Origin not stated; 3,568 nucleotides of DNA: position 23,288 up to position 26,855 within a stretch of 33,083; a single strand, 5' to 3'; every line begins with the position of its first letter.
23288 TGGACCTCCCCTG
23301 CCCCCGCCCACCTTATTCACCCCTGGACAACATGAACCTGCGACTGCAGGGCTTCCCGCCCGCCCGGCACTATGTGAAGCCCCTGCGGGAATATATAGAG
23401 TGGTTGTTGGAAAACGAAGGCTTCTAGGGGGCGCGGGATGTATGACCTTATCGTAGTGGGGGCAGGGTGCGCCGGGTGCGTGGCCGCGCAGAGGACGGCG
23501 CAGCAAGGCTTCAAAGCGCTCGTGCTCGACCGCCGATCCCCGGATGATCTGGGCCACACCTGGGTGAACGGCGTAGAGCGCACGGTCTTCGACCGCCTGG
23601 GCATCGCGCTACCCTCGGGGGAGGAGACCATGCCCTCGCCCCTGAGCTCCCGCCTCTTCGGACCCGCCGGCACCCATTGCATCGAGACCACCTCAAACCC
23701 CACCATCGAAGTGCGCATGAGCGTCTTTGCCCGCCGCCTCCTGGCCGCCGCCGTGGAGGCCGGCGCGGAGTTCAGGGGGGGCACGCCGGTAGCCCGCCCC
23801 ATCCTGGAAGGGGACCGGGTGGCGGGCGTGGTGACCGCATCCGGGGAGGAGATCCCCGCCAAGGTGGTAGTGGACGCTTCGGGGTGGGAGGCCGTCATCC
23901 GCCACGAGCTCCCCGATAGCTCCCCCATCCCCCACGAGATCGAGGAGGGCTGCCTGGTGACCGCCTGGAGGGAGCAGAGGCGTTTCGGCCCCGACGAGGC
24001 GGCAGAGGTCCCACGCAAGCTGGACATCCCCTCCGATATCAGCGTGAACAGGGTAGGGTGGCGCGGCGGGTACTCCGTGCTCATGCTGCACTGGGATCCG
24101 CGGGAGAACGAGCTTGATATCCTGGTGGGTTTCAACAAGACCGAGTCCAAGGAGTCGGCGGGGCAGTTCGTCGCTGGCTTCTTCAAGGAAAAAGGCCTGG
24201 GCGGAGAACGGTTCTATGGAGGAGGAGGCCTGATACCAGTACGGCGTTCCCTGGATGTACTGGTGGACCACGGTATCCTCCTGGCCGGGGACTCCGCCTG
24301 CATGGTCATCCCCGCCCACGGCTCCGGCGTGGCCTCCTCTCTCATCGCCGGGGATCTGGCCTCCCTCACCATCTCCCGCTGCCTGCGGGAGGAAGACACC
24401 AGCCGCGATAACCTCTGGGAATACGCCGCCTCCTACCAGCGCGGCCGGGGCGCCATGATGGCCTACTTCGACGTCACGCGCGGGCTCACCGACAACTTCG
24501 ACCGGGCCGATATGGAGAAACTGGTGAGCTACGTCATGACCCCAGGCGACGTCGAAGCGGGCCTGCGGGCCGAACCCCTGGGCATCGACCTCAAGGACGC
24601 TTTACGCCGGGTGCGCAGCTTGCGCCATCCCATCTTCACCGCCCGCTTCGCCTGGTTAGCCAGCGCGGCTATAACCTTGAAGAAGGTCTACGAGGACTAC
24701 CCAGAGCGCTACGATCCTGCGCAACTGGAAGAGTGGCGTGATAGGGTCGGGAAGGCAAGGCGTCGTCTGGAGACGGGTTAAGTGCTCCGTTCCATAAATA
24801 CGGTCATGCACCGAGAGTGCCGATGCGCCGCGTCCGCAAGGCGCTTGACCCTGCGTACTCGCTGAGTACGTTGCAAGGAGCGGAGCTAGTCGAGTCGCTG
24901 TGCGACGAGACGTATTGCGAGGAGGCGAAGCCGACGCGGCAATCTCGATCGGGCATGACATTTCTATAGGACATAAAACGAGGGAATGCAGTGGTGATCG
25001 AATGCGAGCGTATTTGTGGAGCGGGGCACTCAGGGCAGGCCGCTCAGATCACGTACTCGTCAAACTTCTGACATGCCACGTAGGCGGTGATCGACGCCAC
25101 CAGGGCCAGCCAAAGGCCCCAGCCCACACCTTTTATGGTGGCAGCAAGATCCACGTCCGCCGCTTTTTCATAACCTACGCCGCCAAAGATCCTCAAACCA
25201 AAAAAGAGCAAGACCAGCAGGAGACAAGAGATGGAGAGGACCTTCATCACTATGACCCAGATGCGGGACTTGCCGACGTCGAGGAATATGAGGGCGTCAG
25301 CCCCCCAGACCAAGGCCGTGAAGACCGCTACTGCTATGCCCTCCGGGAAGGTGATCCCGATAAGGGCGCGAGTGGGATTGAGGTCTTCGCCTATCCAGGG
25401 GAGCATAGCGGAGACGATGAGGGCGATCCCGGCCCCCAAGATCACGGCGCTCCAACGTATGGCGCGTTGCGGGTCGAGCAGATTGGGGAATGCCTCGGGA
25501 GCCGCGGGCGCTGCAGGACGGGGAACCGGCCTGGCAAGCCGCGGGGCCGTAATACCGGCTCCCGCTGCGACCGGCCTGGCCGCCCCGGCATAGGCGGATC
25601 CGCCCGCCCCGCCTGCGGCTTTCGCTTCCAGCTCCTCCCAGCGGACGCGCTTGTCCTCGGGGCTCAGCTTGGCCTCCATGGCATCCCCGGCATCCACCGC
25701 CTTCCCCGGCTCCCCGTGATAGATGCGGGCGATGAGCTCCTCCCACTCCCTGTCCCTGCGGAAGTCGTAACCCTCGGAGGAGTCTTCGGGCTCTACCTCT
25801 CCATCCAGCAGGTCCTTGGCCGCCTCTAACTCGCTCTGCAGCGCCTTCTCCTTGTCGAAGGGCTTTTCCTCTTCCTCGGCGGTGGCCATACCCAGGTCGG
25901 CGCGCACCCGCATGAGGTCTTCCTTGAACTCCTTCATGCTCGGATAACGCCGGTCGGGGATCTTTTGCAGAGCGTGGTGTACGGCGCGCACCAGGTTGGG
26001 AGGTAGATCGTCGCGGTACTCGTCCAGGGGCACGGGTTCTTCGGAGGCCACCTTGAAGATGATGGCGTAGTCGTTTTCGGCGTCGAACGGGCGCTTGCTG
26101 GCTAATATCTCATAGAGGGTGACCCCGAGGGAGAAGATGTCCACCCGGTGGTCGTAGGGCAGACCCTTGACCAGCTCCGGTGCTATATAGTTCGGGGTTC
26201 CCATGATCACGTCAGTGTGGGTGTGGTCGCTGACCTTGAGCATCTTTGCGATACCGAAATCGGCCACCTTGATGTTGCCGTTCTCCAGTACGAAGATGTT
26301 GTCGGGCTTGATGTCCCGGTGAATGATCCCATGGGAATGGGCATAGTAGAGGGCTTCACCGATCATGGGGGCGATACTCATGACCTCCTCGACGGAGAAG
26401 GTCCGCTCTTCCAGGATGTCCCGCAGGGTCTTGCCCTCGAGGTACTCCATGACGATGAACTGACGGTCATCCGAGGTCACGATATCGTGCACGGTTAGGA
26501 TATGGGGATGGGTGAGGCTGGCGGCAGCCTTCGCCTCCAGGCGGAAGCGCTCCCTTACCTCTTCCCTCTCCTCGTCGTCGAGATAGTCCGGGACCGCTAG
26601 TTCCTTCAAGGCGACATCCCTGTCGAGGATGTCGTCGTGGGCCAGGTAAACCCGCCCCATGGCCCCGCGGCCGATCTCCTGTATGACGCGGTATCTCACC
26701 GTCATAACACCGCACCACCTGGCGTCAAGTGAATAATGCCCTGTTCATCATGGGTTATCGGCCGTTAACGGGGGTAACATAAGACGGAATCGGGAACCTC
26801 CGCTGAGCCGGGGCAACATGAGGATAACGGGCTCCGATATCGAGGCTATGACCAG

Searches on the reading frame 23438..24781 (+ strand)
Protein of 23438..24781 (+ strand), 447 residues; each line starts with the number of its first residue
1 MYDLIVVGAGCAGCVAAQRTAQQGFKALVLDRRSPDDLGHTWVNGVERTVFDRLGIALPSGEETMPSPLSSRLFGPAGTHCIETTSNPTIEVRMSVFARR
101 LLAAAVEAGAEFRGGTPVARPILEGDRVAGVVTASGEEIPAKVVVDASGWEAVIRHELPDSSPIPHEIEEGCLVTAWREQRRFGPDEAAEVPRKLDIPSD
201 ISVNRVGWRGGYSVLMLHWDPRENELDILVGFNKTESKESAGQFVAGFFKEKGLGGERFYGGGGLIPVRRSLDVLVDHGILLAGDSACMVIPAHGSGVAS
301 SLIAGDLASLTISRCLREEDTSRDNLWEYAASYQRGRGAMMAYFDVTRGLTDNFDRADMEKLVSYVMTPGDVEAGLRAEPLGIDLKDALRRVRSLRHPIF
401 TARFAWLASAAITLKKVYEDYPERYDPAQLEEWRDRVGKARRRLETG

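Call 10: search_protein_families(library=pfam, proteins=[window:23438-24781:+])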
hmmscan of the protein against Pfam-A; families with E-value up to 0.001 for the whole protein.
window:23438-24781:+ (447 aa): 9 families
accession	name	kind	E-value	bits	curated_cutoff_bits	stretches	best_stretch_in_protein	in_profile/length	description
PF01266.30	DAO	-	5.8e-12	46.2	27.9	2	95-158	149-213/353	FAD dependent oxidoreductase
PF05834.18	Lycopene_cycl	-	5.6e-10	39.3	23.4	1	3-150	1-141/380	Lycopene cyclase protein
PF01494.25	FAD_binding_3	-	2.9e-09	37.1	22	1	2-161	2-170/349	FAD binding domain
PF12831.13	FAD_oxidored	-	9.9e-08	32.1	27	1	3-149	1-145/416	FAD dependent oxidoreductase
PF00890.30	FAD_binding_2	-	2.6e-06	27.4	20.4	1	3-35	1-33/414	FAD binding domain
PF13450.12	NAD_binding_8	-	4.6e-06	27.2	21.9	1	6-34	1-29/68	NAD(P)-binding Rossmann-like domain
PF07992.20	Pyr_redox_2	-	6.2e-06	26.3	26.1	0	2-31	1-30/291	Pyridine nucleotide-disulphide oxidoreductase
PF01134.28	GIDA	-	6.8e-06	25.8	22.1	1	3-32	1-29/391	Glucose inhibited division protein A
PF04820.20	Trp_halogenase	-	5e-05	22.8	21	0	94-154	157-217/458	Tryptophan halogenase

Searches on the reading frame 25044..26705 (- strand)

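Call 52: search_protein_families(library=pfam, proteins=[window:25044-26705:-], max_evalue=0.00001)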
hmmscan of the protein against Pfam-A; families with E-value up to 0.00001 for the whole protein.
window:25044-26705:- (553 aa): 3 families
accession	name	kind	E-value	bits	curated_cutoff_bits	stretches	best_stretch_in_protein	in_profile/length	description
PF00069.31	Pkinase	-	1.6e-56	192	31.7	1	5-254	1-252/263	Protein kinase domain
PF07714.23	PK_Tyr_Ser-Thr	-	1e-37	130.3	23.1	1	7-263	3-257/258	Protein tyrosine and serine/threonine kinase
PF03109.22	ABC1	-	2.9e-08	33.6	22.9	1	79-158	140-219/244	ABC1 atypical kinase-like domain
